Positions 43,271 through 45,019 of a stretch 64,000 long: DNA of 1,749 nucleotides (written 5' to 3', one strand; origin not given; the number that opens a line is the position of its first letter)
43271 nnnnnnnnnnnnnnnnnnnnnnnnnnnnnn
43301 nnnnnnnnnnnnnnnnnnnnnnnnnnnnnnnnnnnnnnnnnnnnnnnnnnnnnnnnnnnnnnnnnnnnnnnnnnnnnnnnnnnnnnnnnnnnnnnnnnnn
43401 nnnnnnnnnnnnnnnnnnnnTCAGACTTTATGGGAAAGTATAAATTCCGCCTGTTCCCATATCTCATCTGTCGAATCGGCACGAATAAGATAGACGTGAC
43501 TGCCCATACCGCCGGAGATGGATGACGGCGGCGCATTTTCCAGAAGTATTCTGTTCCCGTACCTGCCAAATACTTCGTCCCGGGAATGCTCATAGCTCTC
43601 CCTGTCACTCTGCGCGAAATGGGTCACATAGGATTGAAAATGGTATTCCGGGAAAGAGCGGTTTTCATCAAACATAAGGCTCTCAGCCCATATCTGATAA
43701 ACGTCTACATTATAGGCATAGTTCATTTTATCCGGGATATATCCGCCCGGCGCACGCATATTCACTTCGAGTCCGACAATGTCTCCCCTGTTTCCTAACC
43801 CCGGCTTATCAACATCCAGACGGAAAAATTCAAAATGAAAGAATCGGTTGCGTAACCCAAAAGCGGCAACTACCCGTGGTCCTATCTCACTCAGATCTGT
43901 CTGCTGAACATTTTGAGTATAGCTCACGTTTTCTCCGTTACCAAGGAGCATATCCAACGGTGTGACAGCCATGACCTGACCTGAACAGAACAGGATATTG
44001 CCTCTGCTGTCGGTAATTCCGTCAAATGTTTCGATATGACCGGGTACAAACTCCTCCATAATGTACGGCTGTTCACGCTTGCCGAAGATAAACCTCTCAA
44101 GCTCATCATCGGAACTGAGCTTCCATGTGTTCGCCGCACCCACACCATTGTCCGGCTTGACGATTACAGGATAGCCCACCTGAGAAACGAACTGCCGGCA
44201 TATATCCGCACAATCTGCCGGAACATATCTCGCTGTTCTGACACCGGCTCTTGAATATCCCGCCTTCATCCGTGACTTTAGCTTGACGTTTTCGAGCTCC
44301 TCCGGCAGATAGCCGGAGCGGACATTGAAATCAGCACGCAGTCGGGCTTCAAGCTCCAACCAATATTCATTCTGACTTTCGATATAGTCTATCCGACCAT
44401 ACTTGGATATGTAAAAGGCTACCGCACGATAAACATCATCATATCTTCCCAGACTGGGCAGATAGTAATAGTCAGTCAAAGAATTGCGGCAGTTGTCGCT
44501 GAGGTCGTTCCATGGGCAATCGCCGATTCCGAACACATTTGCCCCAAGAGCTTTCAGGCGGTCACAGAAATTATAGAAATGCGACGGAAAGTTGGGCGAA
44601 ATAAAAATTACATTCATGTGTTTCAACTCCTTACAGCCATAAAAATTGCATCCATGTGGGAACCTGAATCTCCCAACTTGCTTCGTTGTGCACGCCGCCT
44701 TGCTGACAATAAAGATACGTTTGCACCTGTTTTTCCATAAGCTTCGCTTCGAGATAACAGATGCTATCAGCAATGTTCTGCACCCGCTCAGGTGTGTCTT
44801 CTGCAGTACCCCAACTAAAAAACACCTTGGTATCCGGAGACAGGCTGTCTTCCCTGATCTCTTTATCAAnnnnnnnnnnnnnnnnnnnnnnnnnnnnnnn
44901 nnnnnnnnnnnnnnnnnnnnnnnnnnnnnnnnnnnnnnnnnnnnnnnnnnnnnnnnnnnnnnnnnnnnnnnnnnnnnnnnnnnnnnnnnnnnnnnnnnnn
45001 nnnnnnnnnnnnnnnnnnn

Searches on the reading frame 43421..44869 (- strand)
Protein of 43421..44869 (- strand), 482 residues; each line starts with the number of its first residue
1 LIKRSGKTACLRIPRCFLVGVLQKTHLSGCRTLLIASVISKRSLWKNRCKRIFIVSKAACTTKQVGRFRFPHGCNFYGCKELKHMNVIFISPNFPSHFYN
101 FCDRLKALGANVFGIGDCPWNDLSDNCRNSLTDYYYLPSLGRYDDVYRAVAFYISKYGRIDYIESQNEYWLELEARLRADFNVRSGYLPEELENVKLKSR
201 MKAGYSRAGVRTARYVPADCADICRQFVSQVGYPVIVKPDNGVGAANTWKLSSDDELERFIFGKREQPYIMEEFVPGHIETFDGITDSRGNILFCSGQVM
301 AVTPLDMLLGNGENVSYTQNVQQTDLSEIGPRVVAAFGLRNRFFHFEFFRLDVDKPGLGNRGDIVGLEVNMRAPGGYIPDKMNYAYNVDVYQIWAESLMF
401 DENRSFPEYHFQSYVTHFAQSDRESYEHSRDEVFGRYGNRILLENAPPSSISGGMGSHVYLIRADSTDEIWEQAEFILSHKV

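Call 58: search_protein_families(library=pfam, proteins=[window:43421-44869:-])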
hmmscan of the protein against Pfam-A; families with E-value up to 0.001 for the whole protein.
window:43421-44869:- (482 aa): 2 families
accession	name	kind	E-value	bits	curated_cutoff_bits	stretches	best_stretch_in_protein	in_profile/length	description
PF02655.19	ATP-grasp_3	-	0.00067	20.2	23.2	0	224-340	23-134/160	ATP-grasp domain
PF02222.28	ATP-grasp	-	0.00081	19.5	27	0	206-339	4-139/179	ATP-grasp domain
